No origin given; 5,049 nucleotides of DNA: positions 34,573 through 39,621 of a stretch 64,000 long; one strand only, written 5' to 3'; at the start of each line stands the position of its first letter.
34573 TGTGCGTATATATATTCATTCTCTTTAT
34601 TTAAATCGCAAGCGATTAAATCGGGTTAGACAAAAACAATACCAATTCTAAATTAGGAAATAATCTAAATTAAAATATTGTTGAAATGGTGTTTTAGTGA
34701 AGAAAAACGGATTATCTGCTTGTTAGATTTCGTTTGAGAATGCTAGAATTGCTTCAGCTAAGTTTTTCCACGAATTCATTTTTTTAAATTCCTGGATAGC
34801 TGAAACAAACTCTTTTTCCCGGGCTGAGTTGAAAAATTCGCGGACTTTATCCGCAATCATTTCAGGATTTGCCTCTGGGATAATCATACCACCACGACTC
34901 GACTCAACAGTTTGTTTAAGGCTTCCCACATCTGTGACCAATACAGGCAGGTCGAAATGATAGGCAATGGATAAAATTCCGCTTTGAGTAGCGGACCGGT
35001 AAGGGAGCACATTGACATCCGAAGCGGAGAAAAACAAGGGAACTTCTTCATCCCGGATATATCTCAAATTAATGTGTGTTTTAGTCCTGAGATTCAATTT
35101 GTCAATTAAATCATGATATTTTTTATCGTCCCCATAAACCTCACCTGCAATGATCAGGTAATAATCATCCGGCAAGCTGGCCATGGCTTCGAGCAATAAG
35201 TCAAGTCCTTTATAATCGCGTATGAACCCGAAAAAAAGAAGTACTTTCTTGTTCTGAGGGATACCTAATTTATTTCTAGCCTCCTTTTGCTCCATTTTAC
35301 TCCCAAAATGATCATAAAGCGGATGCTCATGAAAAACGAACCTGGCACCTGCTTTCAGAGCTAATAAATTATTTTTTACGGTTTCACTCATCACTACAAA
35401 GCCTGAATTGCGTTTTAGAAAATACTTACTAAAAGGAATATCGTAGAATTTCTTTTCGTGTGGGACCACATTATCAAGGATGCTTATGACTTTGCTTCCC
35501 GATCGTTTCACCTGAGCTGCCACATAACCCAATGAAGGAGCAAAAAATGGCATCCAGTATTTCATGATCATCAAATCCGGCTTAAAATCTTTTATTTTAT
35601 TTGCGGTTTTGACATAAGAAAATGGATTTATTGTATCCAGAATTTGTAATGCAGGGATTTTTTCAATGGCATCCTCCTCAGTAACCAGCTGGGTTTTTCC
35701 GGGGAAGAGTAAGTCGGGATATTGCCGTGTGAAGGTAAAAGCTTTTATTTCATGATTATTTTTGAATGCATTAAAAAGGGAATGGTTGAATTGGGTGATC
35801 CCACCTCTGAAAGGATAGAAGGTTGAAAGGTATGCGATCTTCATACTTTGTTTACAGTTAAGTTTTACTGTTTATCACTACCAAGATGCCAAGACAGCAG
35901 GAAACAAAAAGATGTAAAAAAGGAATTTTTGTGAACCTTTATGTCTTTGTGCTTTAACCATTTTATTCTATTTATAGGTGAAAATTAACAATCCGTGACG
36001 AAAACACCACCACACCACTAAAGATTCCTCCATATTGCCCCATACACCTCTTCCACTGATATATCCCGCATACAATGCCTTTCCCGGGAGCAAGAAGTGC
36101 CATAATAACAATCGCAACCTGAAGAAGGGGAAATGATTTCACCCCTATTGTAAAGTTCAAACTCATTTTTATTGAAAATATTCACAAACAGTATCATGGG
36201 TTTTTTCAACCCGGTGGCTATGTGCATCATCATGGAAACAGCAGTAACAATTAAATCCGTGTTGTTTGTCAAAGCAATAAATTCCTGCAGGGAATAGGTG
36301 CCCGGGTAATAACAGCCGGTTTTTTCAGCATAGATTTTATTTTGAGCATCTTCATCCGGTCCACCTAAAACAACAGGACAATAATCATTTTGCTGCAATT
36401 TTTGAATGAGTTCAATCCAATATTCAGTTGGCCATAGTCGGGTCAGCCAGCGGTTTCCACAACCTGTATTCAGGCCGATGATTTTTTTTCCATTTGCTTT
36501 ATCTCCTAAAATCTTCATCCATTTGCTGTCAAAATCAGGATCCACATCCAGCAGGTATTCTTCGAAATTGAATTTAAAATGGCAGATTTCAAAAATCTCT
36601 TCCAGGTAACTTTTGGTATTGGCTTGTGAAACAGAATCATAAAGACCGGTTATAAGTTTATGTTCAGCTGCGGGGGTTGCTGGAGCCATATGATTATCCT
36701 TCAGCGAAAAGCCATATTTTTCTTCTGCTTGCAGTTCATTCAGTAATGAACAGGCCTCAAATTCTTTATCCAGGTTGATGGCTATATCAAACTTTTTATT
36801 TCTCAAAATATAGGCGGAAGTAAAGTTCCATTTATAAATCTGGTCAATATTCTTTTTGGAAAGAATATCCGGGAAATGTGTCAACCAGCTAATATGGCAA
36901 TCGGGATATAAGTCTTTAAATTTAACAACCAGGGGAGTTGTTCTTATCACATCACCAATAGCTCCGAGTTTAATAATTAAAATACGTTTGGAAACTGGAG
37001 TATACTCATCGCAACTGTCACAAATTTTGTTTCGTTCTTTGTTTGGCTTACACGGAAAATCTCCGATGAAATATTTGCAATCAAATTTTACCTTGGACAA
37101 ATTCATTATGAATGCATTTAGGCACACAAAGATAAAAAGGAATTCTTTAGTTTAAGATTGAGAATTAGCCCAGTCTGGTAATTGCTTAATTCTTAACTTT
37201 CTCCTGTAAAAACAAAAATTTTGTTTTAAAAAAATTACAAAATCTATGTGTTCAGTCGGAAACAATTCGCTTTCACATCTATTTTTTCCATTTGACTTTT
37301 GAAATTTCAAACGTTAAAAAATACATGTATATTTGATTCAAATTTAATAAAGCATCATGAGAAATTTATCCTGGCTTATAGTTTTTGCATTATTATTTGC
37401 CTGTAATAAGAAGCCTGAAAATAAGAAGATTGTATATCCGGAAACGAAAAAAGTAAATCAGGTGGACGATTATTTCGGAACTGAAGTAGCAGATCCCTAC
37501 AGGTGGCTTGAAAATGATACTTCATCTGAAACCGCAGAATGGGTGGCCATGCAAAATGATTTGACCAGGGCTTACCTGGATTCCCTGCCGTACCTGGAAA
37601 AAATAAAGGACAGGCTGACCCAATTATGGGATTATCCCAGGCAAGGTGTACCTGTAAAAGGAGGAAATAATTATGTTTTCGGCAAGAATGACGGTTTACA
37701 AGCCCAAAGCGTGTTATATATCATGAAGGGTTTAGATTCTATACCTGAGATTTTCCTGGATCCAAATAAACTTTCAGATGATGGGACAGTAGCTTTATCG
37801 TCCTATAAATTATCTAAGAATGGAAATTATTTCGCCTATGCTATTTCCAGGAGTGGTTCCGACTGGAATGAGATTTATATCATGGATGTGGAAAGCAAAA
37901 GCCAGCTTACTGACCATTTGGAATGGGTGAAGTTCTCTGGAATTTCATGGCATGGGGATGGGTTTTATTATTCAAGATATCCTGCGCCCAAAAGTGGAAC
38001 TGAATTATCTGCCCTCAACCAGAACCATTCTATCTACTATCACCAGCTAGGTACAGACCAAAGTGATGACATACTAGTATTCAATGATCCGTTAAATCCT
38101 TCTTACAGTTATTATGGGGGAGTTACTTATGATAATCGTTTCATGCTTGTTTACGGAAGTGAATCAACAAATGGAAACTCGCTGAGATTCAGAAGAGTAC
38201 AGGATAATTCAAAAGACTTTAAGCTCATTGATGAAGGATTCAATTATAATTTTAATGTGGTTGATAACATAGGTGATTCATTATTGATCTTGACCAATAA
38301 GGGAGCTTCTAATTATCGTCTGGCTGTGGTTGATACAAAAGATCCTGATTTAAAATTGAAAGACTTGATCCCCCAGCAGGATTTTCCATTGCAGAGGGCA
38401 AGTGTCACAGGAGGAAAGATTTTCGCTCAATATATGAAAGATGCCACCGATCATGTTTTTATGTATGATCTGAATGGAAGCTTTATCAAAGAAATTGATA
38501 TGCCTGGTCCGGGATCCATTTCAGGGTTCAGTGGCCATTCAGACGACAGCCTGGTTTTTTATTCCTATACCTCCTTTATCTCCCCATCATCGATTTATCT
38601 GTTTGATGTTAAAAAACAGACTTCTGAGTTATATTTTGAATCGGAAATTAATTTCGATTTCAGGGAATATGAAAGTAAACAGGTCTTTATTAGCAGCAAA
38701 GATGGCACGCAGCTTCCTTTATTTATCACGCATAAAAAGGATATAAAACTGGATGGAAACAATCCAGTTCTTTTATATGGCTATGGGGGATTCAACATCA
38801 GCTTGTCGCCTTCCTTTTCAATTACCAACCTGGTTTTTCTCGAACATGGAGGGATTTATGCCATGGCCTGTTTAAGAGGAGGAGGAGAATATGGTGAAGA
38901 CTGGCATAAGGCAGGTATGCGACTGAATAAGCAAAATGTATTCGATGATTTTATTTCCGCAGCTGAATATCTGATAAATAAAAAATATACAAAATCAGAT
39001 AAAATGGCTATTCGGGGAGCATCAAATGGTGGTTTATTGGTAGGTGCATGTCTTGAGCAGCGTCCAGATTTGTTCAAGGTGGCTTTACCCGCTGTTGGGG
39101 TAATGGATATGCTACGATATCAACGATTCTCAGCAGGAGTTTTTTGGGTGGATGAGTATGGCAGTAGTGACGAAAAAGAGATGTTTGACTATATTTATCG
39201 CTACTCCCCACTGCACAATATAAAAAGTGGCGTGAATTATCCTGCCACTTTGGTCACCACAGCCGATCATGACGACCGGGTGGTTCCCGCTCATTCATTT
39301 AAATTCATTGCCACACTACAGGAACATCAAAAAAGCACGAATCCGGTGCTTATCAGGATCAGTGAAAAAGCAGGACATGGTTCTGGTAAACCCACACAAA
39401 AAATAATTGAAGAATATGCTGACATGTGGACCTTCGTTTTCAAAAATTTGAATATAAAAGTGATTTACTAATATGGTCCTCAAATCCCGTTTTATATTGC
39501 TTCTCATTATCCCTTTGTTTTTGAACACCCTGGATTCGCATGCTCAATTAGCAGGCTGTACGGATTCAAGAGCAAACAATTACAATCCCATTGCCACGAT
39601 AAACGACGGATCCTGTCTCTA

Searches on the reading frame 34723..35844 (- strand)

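Call 11: search_protein_families(library=pfam, proteins=[window:34723-35844:-])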
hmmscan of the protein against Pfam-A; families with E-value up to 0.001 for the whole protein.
window:34723-35844:- (373 aa): 2 families
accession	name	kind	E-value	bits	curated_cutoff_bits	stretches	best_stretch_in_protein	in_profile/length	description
PF00534.26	Glycos_transf_1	-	3.5e-22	79.2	26.4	1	186-341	2-159/172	Glycosyl transferases group 1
PF13692.12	Glyco_trans_1_4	-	3.4e-17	63.5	27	1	200-338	2-140/142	Glycosyl transferases group 1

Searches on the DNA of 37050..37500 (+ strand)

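Call 41: search_rna_families(source=window, start=37050, end=37500, threshold=evalue, max_evalue=1)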
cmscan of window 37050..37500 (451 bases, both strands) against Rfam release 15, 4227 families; matches with E-value up to 1: 2.
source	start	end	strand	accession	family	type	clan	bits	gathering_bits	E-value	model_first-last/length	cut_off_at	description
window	37196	37267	+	RF00972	mir-651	Gene; miRNA;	-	18.8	106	0.48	1-86/86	no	mir-651 microRNA precursor family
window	37340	37473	-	RF02706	TeloSII_ncR30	Gene; sRNA;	-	16.6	86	0.15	1-226/226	no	TeloSII non coding RNA 30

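Call 66: search_dna_similar(query=window:37189-37340:+, collection=plasmids, mode=distant, max_evalue=0.01, max_rows=10)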
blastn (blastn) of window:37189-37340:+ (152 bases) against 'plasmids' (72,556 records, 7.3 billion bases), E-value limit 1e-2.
No match.

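Call 67: search_dna_similar(query=window:37189-37340:+, collection=phages, mode=distant, max_evalue=0.01, max_rows=10)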
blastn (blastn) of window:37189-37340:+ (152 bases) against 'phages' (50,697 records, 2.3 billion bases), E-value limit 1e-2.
No match.

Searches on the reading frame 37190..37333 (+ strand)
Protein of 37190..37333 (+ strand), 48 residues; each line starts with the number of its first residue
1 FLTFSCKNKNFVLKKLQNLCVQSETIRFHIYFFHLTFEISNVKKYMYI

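Call 43: find_homologous_proteins(query=window:37190-37333:+, max_evalue=1)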
Query seq(48 aa): no candidate shares three 5-residue words with the query. No homologue found.

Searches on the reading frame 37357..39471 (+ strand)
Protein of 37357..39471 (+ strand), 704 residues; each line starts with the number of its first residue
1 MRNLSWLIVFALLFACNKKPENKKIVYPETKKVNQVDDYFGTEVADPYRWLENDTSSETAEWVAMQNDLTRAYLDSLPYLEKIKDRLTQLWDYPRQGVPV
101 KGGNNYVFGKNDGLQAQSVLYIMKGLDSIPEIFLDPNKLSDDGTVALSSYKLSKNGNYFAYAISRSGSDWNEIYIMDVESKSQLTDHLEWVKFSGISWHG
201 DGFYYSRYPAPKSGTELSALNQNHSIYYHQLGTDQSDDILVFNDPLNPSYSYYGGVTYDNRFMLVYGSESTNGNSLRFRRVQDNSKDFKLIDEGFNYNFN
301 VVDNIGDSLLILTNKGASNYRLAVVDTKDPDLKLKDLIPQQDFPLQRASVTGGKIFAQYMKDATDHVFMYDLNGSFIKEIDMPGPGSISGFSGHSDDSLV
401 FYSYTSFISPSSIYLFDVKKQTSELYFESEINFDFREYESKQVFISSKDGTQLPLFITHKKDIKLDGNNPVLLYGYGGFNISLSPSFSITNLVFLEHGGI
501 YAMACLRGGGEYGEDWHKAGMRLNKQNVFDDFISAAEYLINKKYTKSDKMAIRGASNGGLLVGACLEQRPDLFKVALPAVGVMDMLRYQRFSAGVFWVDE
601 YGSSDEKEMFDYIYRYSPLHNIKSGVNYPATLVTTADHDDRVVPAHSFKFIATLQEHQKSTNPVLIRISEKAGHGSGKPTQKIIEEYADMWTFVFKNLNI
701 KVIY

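Call 11: search_protein_families(library=pfam, proteins=[window:37357-39471:+])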
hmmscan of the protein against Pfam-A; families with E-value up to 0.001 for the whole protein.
window:37357-39471:+ (704 aa): 2 families
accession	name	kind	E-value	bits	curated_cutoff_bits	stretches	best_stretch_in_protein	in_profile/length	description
PF02897.21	Peptidase_S9_N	-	4.8e-114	381.8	24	1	28-426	1-411/414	Prolyl oligopeptidase, N-terminal beta-propeller domain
PF00326.27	Peptidase_S9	-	1.8e-64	217.6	22.6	1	485-699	1-211/213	Prolyl oligopeptidase family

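Call 14: find_encoding_contigs(protein=window:37357-39471:+, flank=3000, max_places=10)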
Protein window:37357-39471:+ (704 aa): 16 contigs read that carry it; 9 places shown.
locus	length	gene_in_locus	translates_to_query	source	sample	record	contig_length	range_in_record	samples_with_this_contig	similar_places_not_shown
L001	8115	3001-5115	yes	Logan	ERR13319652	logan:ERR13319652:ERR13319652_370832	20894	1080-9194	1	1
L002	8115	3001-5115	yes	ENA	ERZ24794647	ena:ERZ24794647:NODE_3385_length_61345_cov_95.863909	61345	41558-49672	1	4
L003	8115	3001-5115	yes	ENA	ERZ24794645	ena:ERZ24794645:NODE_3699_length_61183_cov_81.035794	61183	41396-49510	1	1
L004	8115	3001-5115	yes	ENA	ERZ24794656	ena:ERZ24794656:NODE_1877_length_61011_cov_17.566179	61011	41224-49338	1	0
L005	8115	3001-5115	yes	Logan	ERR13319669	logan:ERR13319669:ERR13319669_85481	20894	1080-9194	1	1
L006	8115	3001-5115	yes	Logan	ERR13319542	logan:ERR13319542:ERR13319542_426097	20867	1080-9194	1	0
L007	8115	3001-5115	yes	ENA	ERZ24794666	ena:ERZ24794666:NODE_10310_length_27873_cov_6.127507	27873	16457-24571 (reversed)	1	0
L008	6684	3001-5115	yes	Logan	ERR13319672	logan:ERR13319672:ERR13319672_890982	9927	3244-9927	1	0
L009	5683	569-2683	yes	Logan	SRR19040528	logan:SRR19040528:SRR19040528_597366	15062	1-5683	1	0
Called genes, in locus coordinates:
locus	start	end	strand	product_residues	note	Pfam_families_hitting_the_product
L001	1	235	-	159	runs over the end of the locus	PF00255:GSHPx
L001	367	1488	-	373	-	PF00534:Glycos_transf_1, PF13692:Glyco_trans_1_4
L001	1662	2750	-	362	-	PF01075:Glyco_transf_9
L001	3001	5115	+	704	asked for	PF02897:Peptidase_S9_N, PF00326:Peptidase_S9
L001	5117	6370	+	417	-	PF18962:Por_Secre_tail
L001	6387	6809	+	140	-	-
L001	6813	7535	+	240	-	-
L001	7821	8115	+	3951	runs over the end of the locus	PF01095:Pectinesterase, PF18911:PKD_4, PF18911:PKD_4, PF18911:PKD_4, PF18911:PKD_4, PF13385:Laminin_G_3, PF18911:PKD_4, PF00801:PKD, +22 more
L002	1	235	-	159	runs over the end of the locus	PF00255:GSHPx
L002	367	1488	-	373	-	PF00534:Glycos_transf_1, PF13692:Glyco_trans_1_4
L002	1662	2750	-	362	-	PF01075:Glyco_transf_9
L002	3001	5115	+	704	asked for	PF02897:Peptidase_S9_N, PF00326:Peptidase_S9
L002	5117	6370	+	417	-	PF18962:Por_Secre_tail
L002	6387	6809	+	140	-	-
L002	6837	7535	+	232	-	-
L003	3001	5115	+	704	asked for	PF02897:Peptidase_S9_N, PF00326:Peptidase_S9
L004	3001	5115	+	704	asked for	PF02897:Peptidase_S9_N, PF00326:Peptidase_S9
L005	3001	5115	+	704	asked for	PF02897:Peptidase_S9_N, PF00326:Peptidase_S9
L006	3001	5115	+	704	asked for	PF02897:Peptidase_S9_N, PF00326:Peptidase_S9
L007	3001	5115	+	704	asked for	PF02897:Peptidase_S9_N, PF00326:Peptidase_S9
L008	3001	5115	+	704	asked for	PF02897:Peptidase_S9_N, PF00326:Peptidase_S9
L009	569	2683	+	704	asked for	PF02897:Peptidase_S9_N, PF00326:Peptidase_S9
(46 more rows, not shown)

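Call 25: find_homologous_proteins(query=window:37357-39471:+, max_evalue=1e-100)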
Query window:37357-39471:+ (704 aa): 7988 proteins with E <= 1e-100 among 8000 candidates; the best 120 are listed.
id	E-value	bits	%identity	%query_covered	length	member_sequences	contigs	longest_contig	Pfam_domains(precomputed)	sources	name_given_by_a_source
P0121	0.0e+0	1627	100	100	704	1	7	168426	PF00326.28,PF02897.22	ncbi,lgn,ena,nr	ncbi:MAG: S9 family peptidase [Bacteroidetes bacterium]|nr:S9 family peptidase [Bacteroidota bacteri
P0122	0.0e+0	1285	77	98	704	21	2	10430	PF00326.28,PF02897.22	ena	-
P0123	0.0e+0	1197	72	99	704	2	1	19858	PF00326.28,PF02897.22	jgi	jgi:prolyl oligopeptidase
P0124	0.0e+0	1028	61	98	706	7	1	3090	PF00326.28,PF02897.22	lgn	-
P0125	7.4e-287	972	58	100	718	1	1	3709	PF00326.28,PF02897.22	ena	-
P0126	7.8e-287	972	60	97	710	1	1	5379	PF00326.28,PF02897.22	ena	-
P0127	8.6e-286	968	58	99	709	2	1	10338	PF00326.28,PF02897.22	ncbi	-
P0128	1.7e-284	964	58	100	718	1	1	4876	PF00326.28,PF02897.22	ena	-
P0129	6.7e-284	962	59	100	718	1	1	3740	PF00326.28,PF02897.22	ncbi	-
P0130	8.1e-284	962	59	100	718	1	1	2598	PF00326.28,PF02897.22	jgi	jgi:prolyl oligopeptidase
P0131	2.1e-283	960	59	100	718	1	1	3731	PF00326.28,PF02897.22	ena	-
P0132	2.4e-283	960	59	100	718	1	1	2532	PF00326.28,PF02897.22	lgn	-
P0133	3.6e-283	960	59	100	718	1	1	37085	PF00326.28,PF02897.22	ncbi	-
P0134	3.6e-283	960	59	100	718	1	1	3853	PF00326.28,PF02897.22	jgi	-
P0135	1.4e-282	958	59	100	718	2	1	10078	PF00326.28,PF02897.22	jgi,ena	-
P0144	1.2e-276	938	57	98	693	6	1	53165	PF00326.28,PF02897.22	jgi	-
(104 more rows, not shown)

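Call 26: find_encoding_contigs(protein=P0123, flank=6000, max_places=3)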
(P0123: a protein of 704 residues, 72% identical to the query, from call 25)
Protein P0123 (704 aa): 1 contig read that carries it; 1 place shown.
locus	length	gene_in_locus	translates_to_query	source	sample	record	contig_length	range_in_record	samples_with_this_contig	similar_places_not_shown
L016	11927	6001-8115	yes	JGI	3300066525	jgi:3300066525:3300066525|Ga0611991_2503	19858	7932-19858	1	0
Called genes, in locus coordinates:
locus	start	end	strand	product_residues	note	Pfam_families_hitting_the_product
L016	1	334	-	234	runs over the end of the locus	PF04240:Caroten_synth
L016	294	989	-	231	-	PF18916:Lycopene_cyc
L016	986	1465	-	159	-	-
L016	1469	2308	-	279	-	PF00494:SQS_PSY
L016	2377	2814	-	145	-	PF22381:Staph_reg_Sar_Rot, PF01047:MarR, PF12802:MarR_2, PF13463:HTH_27 (weak)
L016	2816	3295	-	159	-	PF00255:GSHPx, PF00578:AhpC-TSA (weak), PF08534:Redoxin (weak)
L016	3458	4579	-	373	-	PF00534:Glycos_transf_1, PF13692:Glyco_trans_1_4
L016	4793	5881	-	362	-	PF01075:Glyco_transf_9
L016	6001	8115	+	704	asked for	PF02897:Peptidase_S9_N, PF00326:Peptidase_S9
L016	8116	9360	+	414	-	PF18962:Por_Secre_tail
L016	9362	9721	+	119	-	-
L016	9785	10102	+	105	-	-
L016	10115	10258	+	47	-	-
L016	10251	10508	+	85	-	-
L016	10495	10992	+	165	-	PF03692:CxxCxxCC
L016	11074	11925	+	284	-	?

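Call 27: find_encoding_contigs(protein=P0124, flank=3000, max_places=2)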
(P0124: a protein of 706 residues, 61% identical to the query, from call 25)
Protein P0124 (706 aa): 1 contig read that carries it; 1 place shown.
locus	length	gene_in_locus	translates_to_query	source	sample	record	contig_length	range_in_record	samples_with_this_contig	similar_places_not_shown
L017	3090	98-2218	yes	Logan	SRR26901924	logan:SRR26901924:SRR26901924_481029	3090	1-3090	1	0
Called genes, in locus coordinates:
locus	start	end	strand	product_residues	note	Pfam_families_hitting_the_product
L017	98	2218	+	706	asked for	PF02897:Peptidase_S9_N, PF00326:Peptidase_S9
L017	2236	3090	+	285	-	?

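Call 58: find_encoding_contigs(protein=P0144, flank=4000, max_places=2)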
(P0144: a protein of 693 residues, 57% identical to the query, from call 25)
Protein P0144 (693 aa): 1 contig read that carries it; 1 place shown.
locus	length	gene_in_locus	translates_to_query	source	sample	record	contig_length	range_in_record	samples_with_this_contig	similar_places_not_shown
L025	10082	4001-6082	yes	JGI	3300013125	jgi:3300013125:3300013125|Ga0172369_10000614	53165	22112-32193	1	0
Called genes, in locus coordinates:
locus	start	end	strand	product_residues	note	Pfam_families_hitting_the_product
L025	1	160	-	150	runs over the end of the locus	PF02662:FlpD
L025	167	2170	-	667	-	PF14697:Fer4_21 (faint), PF07992:Pyr_redox_2 (weak), PF13738:Pyr_redox_3 (faint), PF00890:FAD_binding_2 (weak), PF01266:DAO (weak), PF07992:Pyr_redox_2 (weak), PF12831:FAD_oxidored, PF12838:Fer4_7, +10 more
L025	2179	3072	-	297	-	PF02754:CCG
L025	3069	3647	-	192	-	PF14691:Fer4_20 (faint), PF25160:LdpA_Fe-S-bd (faint), PF13183:Fer4_8, PF13237:Fer4_10 (faint), PF13187:Fer4_9, PF13534:Fer4_17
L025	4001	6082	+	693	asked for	PF02897:Peptidase_S9_N, PF00326:Peptidase_S9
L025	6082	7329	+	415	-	PF18962:Por_Secre_tail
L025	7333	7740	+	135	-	-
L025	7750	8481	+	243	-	-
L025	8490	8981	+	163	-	PF03692:CxxCxxCC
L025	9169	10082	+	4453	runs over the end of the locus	PF18911:PKD_4, PF18911:PKD_4, PF00801:PKD, PF18911:PKD_4, PF13385:Laminin_G_3, PF18911:PKD_4, PF18911:PKD_4, PF00801:PKD, +24 more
